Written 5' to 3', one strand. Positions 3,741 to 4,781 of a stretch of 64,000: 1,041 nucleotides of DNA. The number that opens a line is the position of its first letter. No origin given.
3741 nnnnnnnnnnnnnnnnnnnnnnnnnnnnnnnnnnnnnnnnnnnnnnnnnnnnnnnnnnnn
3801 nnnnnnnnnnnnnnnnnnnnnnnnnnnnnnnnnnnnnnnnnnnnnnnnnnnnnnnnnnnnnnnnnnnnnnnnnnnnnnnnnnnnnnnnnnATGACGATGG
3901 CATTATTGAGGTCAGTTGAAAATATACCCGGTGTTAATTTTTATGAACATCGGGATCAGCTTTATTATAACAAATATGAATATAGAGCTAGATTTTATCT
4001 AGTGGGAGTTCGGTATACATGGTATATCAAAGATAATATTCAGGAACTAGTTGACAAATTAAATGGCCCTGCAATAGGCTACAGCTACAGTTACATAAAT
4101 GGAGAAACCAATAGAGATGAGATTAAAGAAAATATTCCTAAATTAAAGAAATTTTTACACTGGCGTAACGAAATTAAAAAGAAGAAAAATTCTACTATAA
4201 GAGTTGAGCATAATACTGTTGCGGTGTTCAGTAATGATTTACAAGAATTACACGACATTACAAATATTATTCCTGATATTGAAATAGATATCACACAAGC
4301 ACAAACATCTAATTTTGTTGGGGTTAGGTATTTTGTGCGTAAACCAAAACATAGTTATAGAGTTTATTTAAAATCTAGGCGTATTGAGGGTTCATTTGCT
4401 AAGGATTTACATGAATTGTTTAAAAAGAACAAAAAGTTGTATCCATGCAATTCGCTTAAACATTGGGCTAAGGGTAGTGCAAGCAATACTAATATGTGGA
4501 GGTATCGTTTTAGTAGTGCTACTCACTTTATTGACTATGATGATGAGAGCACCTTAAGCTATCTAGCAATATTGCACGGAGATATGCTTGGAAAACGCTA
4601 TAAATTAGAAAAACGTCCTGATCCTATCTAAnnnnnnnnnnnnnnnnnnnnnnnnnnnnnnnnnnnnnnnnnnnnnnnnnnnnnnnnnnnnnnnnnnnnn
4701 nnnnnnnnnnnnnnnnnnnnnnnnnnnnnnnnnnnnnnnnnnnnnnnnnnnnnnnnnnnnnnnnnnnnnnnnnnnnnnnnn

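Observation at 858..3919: Phage-encoded J-domain protein plus a ClpA-like unfoldase with a ClpP-docking loop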

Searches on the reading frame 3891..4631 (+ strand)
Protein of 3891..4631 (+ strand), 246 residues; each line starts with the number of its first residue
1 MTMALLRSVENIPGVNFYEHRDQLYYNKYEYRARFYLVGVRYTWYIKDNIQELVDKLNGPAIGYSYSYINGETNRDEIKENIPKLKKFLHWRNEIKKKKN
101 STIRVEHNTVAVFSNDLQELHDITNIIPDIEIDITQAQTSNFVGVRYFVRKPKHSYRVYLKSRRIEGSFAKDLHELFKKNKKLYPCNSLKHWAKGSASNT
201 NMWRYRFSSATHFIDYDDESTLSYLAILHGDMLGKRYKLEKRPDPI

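Call 3: search_protein_families(library=pfam, proteins=[window:3891-4631:+], max_evalue=0.01)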
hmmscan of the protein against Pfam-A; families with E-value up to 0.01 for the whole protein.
window:3891-4631:+ (246 aa): 0 families

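Call 9: search_protein_families(library=phrogs, proteins=[window:3891-4631:+], max_evalue=0.00001)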
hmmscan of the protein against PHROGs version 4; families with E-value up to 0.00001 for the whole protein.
window:3891-4631:+ (246 aa): 0 families

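Call 53: find_homologous_proteins(query=window:3891-4628:+, max_evalue=0.001)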
Query window:3891-4628:+ (246 aa): 522 proteins with E <= 0.001 among 933 candidates; the best 120 are listed.
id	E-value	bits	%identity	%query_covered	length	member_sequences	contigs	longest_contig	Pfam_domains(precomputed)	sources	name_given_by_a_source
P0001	5.1e-149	512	91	100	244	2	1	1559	-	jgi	jgi:hypothetical protein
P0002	4.4e-148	509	92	99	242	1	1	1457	-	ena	-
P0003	4.5e-148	509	92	99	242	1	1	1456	-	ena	-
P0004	1.6e-147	507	91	99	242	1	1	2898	-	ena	-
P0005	8.9e-147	505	91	99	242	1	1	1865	-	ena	-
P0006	1.2e-143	495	89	99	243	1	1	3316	-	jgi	jgi:hypothetical protein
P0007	1.4e-143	495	87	100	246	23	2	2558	-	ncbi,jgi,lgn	-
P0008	1.0e-140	485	87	100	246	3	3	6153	-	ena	-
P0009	6.6e-137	473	82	100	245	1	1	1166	-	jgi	-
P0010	1.0e-136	472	83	100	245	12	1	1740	-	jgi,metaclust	metaclust:\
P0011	1.2e-136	472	82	100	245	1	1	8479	-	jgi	-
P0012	1.5e-135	468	82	100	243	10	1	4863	-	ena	-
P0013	4.0e-135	467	82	99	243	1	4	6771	-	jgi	-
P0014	5.1e-123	427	74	100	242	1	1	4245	-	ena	-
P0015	4.3e-122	424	75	100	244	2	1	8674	-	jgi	jgi:hypothetical protein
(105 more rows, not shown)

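Call 65: predict_structure(alignment_id=A3)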
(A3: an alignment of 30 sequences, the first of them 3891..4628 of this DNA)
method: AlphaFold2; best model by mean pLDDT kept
length: 246 residues; sequences in the alignment: 30
mean_pLDDT: 65.5   pTM: 0.54
mean pLDDT of the five models: 65.5, 64.1, 62.8, 62.5, 61.1
residues with pLDDT >= 90: 17; 70-90: 88; 50-70: 84; < 50: 57
segments of 3 or more residues with pLDDT < 50: 1-6, 21-25, 64-66, 142-150, 162-164, 200-222, 231-235
pLDDT, mean of each block of 10 residues (from residue 1): 41 64 58 89 84 82 51 74 92 86 85 89 89 75 44 53 55 75 63 59 34 36 51 51 52
secondary structure, 60 per line:
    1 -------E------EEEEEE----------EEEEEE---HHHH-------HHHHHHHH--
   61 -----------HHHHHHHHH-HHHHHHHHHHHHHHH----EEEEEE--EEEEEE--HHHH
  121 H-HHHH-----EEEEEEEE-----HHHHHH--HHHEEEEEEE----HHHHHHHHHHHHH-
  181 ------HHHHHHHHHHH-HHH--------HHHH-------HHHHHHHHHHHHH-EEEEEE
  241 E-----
elements in order: E15-20 E31-36 H40-43 H51-58 H72-80 H82-96 E101-106 E109-114 H117-121 H123-126 E132-139 H145-150 E156-162 H167-179 H187-197 H210-213 H221-233 E235-241

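Call 70: fold_search(model_id=the predicted structure, library=pdb)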
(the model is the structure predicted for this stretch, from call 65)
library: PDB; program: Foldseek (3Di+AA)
matches with E <= 10: 844; with E <= 0.001: 0
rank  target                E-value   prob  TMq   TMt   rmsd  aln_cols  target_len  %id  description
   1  7r08_C                3.5e-03  0.72  0.22  0.14  13.9       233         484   12  Abortive infection DNA polymerase Abi-P2 (released 2022-09-07)
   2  7r08_A                6.3e-03  0.84  0.26  0.15  13.3       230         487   12  Abortive infection DNA polymerase Abi-P2 (released 2022-09-07)
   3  7r08_E                9.1e-03  0.75  0.24  0.14  13.7       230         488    9  Abortive infection DNA polymerase Abi-P2 (released 2022-09-07)
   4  7r08_F                1.6e-02  0.75  0.26  0.15  13.2       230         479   12  Abortive infection DNA polymerase Abi-P2 (released 2022-09-07)
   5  7r08_D                1.8e-02  0.69  0.25  0.15  13.7       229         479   10  Abortive infection DNA polymerase Abi-P2 (released 2022-09-07)
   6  8t2r_D                2.0e-02  0.69  0.24  0.17  11.3       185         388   11  Structure of a group II intron ribonucleoprotein in the pre-ligation (pre-2F) state (released 2023-11-22)
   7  8bgj_B                4.1e-02  0.89  0.22  0.27   9.4       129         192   15  Crystal structure of Reverse Transcriptase domain from Caloramator australicus CART-CAPP (released 2023-06-07)
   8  9kjx_A                5.2e-02  0.44  0.27  0.22  11.3       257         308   10  Cryo-EM structure of the Retron-Eco7 complex (state 1) (released 2025-11-12)
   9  7r08_B                5.2e-02  0.33  0.23  0.15  13.3       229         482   13  Abortive infection DNA polymerase Abi-P2 (released 2022-09-07)
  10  9d4s_A                7.0e-02  0.35  0.25  0.17  12.2       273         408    9  Structure of G2L4 RT in complex with 15 nucleotide snapback substrate (released 2025-07-30)
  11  9lp9_A                8.4e-02  0.30  0.26  0.20  13.6       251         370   12  The cryo-EM structure of retron Eco8 in a standby state (released 2025-11-19)
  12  9em9_A                1.1e-01  0.21  0.19  0.12  11.5       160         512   14  Structure of SynDLP MGD with GMPPNP (released 2024-09-11)
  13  8bgj_A                1.1e-01  0.72  0.22  0.25   9.6       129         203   15  Crystal structure of Reverse Transcriptase domain from Caloramator australicus CART-CAPP (released 2023-06-07)
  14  2nyi_A                1.4e-01  0.13  0.17  0.22  16.5       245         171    9  Crystal Structure of an Unknown Protein from Galdieria sulphuraria (released 2006-12-12)
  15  9vdo_A                1.4e-01  0.18  0.22  0.14  14.7       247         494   10  Cryo-EM structure of the substrate bound DRT4 (released 2025-11-12)
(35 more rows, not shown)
